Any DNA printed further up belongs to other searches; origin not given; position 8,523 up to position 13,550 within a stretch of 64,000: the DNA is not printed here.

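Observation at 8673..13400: Orphan 1,575-aa protein: Tat-type motif, large unrecognisable N-terminal body, acidic helical C-terminus with ~5 hydrophobic segments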

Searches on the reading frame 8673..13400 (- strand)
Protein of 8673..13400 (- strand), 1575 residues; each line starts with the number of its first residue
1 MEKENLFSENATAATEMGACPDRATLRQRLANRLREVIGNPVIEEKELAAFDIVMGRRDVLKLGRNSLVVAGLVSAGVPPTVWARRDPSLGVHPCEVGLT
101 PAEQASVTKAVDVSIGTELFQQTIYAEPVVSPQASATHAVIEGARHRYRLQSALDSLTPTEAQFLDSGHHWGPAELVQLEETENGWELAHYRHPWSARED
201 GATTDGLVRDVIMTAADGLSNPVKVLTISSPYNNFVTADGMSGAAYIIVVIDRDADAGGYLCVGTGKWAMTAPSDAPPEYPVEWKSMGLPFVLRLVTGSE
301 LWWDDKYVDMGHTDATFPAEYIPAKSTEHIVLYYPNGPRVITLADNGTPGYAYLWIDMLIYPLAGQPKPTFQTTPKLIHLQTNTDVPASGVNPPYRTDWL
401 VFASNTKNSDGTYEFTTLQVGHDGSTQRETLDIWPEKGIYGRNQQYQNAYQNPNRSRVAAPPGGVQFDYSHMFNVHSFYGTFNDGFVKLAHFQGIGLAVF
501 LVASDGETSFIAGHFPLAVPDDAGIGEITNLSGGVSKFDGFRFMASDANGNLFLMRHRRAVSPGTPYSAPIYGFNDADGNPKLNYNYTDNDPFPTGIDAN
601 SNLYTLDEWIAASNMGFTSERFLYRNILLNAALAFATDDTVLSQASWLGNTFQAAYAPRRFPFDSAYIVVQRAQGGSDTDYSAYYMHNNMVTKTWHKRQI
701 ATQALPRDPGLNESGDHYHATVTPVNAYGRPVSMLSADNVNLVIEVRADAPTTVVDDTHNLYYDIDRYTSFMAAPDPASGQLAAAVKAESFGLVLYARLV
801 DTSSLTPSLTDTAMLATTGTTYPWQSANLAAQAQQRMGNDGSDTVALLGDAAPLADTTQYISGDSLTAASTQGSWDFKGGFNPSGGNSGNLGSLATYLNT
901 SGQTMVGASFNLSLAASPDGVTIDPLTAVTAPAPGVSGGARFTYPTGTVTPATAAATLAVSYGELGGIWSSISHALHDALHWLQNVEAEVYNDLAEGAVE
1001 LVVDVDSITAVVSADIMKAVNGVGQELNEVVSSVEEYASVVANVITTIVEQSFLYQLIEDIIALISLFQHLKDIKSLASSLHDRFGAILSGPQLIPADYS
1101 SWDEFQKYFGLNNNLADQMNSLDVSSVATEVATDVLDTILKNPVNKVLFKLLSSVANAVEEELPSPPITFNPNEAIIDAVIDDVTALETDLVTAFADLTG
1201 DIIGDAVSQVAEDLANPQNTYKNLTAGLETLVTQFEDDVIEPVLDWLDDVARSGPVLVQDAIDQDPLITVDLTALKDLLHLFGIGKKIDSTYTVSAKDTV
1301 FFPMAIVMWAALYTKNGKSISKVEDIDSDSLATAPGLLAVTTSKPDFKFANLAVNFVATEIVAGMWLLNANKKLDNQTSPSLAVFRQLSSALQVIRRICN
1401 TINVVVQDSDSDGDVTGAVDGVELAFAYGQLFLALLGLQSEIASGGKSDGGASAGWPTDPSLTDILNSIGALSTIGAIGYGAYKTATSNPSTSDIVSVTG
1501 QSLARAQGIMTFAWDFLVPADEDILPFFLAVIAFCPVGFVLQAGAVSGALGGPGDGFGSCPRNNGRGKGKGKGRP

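Call 5: search_protein_families(library=pfam, proteins=[window:8673-13400:-], max_evalue=1)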
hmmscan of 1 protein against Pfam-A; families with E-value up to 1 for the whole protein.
window:8673-13400:- (1575 aa): 1 family
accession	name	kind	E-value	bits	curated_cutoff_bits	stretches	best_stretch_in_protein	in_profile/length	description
PF04513.17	Baculo_PEP_C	-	0.02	15.4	38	1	967-1048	38-115/140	Baculovirus polyhedron envelope protein, PEP, C terminus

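Call 6: search_protein_families(library=ncbifam, proteins=[window:8673-13400:-], max_evalue=1)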
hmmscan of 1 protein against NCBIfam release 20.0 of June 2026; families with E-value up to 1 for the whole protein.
window:8673-13400:- (1575 aa): 0 families

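Call 7: search_solved_structures(query=window:8673-13400:-, max_evalue=1)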
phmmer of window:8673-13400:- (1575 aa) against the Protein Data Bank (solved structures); distinct sequences matched with E-value up to 1: 0.

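Call 12: find_homologous_proteins(query=window:8673-13400:-, max_evalue=0.001)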
Query window:8673-13400:- (1575 aa): 18 proteins with E <= 0.001 among 8000 candidates.
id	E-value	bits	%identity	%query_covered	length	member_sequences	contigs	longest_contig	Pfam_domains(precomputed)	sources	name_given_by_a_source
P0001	0.0e+0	3576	100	100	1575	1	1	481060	-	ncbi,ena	-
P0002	0.0e+0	2323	67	99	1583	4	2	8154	-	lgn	-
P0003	0.0e+0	2283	70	94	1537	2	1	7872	-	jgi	-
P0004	0.0e+0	2279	65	99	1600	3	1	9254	-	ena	-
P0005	0.0e+0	2242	64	100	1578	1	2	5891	-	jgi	jgi:hypothetical protein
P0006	0.0e+0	1661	53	99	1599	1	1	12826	-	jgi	-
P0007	0.0e+0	1235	44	97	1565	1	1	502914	-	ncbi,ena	-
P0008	0.0e+0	1168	42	97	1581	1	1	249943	-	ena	-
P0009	0.0e+0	1152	42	98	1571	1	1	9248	-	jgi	jgi:hypothetical protein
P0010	0.0e+0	1128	41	97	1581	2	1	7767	-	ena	-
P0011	0.0e+0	1119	42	98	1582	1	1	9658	-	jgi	-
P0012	0.0e+0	1091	41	98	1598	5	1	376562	-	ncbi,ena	-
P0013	0.0e+0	1086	42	96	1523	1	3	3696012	-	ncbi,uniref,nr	ncbi:hypothetical protein [Microbacterium thalassium]|uniref:Uncharacterized protein n=1 Tax=Microba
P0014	0.0e+0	1084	40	97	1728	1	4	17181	-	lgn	-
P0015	0.0e+0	1034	39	96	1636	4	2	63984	-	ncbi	ncbi:MAG: hypothetical protein WBG36_03220 [Ornithinimicrobium sp.]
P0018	4.4e-232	792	36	90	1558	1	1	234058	-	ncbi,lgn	-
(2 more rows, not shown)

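Call 15: find_encoding_contigs(protein=P0001, flank=10000, max_places=3)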
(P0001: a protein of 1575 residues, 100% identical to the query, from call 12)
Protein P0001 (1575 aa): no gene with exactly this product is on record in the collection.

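Call 20: find_encoding_contigs(protein=P0013, flank=10000, max_places=2)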
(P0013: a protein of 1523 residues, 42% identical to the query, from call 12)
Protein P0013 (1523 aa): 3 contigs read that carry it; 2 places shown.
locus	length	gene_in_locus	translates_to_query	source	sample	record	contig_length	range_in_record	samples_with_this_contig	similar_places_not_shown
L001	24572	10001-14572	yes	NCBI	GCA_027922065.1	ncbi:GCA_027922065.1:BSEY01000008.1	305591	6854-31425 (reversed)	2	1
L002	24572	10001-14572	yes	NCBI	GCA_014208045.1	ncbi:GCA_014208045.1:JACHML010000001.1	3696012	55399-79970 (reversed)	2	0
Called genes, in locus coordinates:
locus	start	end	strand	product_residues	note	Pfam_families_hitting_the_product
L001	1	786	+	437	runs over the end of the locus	PF03816:LytR_cpsA_psr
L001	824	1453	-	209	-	PF00440:TetR_N, PF16859:TetR_C_11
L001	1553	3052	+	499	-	PF07690:MFS_1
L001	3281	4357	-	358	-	PF00589:Phage_integrase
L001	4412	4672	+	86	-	-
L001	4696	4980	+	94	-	PF01527:HTH_Tnp_1, PF13542:HTH_Tnp_ISL3 (weak), PF13384:HTH_23, PF13518:HTH_28 (weak), PF13551:HTH_29 (weak)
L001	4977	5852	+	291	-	PF13276:HTH_21, PF00665:rve, PF13683:rve_3, PF13333:rve_2 (weak)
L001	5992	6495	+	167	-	-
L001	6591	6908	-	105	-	-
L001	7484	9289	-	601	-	PF00753:Lactamase_B, PF12706:Lactamase_B_2 (weak), PF14863:Alkyl_sulf_dimr, PF14864:Alkyl_sulf_C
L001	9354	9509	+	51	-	-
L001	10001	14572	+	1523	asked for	-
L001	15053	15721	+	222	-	-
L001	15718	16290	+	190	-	PF04542:Sigma70_r2, PF08281:Sigma70_r4_2, PF04545:Sigma70_r4 (weak)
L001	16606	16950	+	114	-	PF01909:NTP_transf_2, PF18765:Polbeta (weak)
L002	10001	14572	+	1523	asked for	-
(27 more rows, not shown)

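Call 21: find_encoding_contigs(protein=P0007, flank=10000, max_places=2)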
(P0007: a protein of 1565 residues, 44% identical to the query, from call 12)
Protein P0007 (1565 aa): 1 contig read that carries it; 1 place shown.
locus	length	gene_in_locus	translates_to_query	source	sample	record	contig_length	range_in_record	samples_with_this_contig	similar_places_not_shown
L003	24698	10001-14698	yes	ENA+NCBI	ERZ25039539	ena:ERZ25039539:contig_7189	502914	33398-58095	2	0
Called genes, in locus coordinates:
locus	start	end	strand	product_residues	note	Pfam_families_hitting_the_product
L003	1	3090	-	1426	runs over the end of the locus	PF05170:AsmA, PF05359:DUF748, PF27051:TamB_N (faint), PF04357:TamB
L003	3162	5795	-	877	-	PF07731:Cu-oxidase_2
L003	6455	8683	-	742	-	PF03971:IDH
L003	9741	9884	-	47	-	-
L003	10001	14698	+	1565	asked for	-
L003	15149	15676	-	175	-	PF00376:MerR, PF13411:MerR_1, PF09278:MerR-DNA-bind (weak)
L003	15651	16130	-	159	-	-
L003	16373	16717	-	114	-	PF01541:GIY-YIG (weak)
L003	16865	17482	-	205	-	PF09998:DUF2239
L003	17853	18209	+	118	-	PF04358:DsrC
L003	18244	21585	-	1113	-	PF00497:SBP_bac_3, PF08447:PAS_3 (weak), PF00989:PAS, PF08448:PAS_4 (weak), PF13426:PAS_9, PF08447:PAS_3, PF02518:HATPase_c, PF00072:Response_reg, +2 more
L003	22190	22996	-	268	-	PF25199:nSTAND_NTPase5 (faint), PF13401:AAA_22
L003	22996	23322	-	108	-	-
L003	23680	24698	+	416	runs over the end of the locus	PF02899:Phage_int_SAM_1 (faint), PF00589:Phage_integrase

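Call 22: find_related_loci(query=A1, collection=genome_contigs, flank=10000)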
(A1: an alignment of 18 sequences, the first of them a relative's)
Query A1 (1575 aa) in genome_contigs; peptide patterns used: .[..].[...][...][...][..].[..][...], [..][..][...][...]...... (x = any residue, [..] = any of these).
45 stretches matched a pattern; 18 encode a relative of the query (tblastn E <= 1e-3); 16 distinct loci.
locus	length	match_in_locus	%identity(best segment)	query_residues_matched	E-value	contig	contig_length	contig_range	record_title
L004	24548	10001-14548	44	23-1550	0e+0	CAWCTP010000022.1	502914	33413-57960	MAG: uncultured delta proteobacterium isolate MFD05442.bin.2.256 genome assembly, contig: contig_7189, whole genome shot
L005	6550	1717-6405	41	26-1572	0e+0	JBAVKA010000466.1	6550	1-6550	MAG: Gammaproteobacteria bacterium isolate MFD05464_ilm_asm_bin16 k127_286801, whole genome shotgun sequence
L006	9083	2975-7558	40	26-1541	0e+0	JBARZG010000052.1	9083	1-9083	MAG: Ornithinimicrobium sp. isolate MFD12149_ilm_asm_bin13 k127_117927, whole genome shotgun sequence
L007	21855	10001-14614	39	26-1529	0e+0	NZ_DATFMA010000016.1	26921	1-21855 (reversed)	MAG: Ornithinimicrobium sp. isolate SMAG_U9212 k141_471787, whole genome shotgun sequence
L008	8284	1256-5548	38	110-1554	0e+0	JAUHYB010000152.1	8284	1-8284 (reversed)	MAG: bacterium isolate 3_bin.35 NODE_10257_length_8284_cov_2.458502, whole genome shotgun sequence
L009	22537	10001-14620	36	25-1547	0e+0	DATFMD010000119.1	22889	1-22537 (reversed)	MAG TPA_asm: Nitriliruptoraceae bacterium isolate SMAG_U9215 k141_222658, whole genome shotgun sequence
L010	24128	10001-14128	38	16-1369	0e+0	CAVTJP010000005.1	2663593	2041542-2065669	MAG: uncultured Gammaproteobacteria bacterium isolate MFD05684.bin.1.131 genome assembly, contig: contig_20481, whole ge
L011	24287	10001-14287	36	106-1517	0e+0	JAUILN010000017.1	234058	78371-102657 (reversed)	MAG: bacterium isolate Co_bin.47 NODE_553_length_234058_cov_13.305509, whole genome shotgun sequence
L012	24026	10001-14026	39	26-1339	0e+0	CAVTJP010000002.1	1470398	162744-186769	MAG: uncultured Gammaproteobacteria bacterium isolate MFD05684.bin.1.131 genome assembly, contig: contig_11242, whole ge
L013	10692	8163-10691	45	26-862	0e+0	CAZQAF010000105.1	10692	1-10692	MAG TPA_asm: uncultured Desulfobacteraceae bacterium isolate binchicken_co224_214 genome assembly, contig: NODE_6396_len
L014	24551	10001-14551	33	26-1554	0e+0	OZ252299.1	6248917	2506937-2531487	MAG: Myxococcota bacterium isolate d096e52c-8650-4dc2-924d-61961b4435f2 genome assembly, chromosome: 1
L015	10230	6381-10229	42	24-1282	0e+0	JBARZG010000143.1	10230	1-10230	MAG: Ornithinimicrobium sp. isolate MFD12149_ilm_asm_bin13 k127_78103, whole genome shotgun sequence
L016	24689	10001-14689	41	26-1572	0e+0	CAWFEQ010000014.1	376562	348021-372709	MAG: uncultured Gammaproteobacteria bacterium isolate MFD05684.bin.1.219 genome assembly, contig: contig_3944, whole gen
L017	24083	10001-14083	40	18-1372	0e+0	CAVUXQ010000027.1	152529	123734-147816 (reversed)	MAG: uncultured delta proteobacterium isolate MFD05684.bin.2.19 genome assembly, contig: contig_56458, whole genome shot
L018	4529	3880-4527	88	1-216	1e-115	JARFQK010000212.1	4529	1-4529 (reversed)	MAG: Gammaproteobacteria bacterium isolate MAG_Ve_Sed_22 k141_3808997, whole genome shotgun sequence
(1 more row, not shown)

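Call 39: search_protein_families(library=padloc, proteins=[window:8673-13400:-], max_evalue=0.01)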
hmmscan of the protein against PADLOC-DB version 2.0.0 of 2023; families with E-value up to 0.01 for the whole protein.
window:8673-13400:- (1575 aa): 0 families

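Call 40: search_protein_families(library=phrogs, proteins=[window:8673-13400:-], max_evalue=0.01)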
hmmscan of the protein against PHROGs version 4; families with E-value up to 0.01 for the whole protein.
window:8673-13400:- (1575 aa): 0 families

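Call 41: search_protein_families(library=pfam, alignment_id=A1, max_evalue=1)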
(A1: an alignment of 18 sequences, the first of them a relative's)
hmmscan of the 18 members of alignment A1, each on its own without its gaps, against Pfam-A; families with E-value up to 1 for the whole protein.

A. member 1, P0001 (1575 aa): 1 family
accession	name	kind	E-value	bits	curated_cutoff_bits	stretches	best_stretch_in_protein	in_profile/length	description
PF04513.17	Baculo_PEP_C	-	0.02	15.4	38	1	967-1048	38-115/140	Baculovirus polyhedron envelope protein, PEP, C terminus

B. families by the number of members that match (of 18 scanned): 19 families
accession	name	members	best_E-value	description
PF04513.17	Baculo_PEP_C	9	0.00081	Baculovirus polyhedron envelope protein, PEP, C terminus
PF23854.1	DUF7217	4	0.0095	Domain of unknown function (DUF7217)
PF06393.16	BID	1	0.00055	BH3 interacting domain (BID)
PF11101.13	DUF2884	1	0.0043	Protein of unknown function (DUF2884)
PF09375.15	Peptidase_M75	1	0.012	Imelysin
PF01442.23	Apolipoprotein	1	0.021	Apolipoprotein A1/A4/E domain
PF25547.1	WXG100_2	1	0.023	WXG100 like domain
PF16123.11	HAGH_C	1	0.027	Hydroxyacylglutathione hydrolase C-terminus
PF19594.4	DUF6099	1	0.093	Family of unknown function (DUF6099)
PF00669.25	Flagellin_N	1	0.098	Bacterial flagellin N-terminal helical region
PF21486.3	NUP120_helical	1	0.12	Nucleoporin NUP120, helical domain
PF17338.8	GP88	1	0.16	Gene product 88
PF10518.14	TAT_signal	1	0.16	TAT (twin-arginine translocation) pathway signal sequence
PF01729.25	QRPTase_C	1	0.18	Quinolinate phosphoribosyl transferase, C-terminal domain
PF23157.1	DUF7055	1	0.22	Domain of unknown function (DUF7055)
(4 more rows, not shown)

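Call 42: search_protein_families(library=ncbifam, alignment_id=A1, max_evalue=1)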
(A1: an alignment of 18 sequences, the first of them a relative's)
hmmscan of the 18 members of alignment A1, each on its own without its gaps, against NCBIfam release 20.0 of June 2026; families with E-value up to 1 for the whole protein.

A. member 1, P0001 (1575 aa): 0 families

B. families by the number of members that match (of 18 scanned): 13 families
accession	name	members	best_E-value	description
TIGR01409.1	TAT_signal_seq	11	0.0025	twin-arginine translocation signal domain-containing protein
TIGR02872.1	spore_ytvI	4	0.0014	sporulation integral membrane protein YtvI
TIGR02811.1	formate_TAT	4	0.011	formate dehydrogenase region TAT target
NF045508.1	PhasinPhaH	3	0.0017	phasin PhaH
NF006284.1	PRK08456.1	2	0.0073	flagellar motor stator protein MotA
TIGR00996.1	Mtu_fam_mce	1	0.0023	MCE family protein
TIGR01915.1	npdG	1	0.015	NADPH-dependent F420 reductase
NF053611.1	YiaD_Gzip_OmpA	1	0.063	YiaD family glycine zipper/OmpA-like lipoprotein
TIGR01388.1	rnd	1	0.12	ribonuclease D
NF007501.0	PRK10094.1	1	0.14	HTH-type transcriptional activator AllS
NF010227.0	PRK13682.1-2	1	0.23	hypothetical protein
NF046048.1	NlpC_P60_DIP1281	1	0.27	DIP1281 family NlpC/P60 protein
NF053583.1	LAPAL_fam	1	0.65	LAPAL motif-containing putative phage structural protein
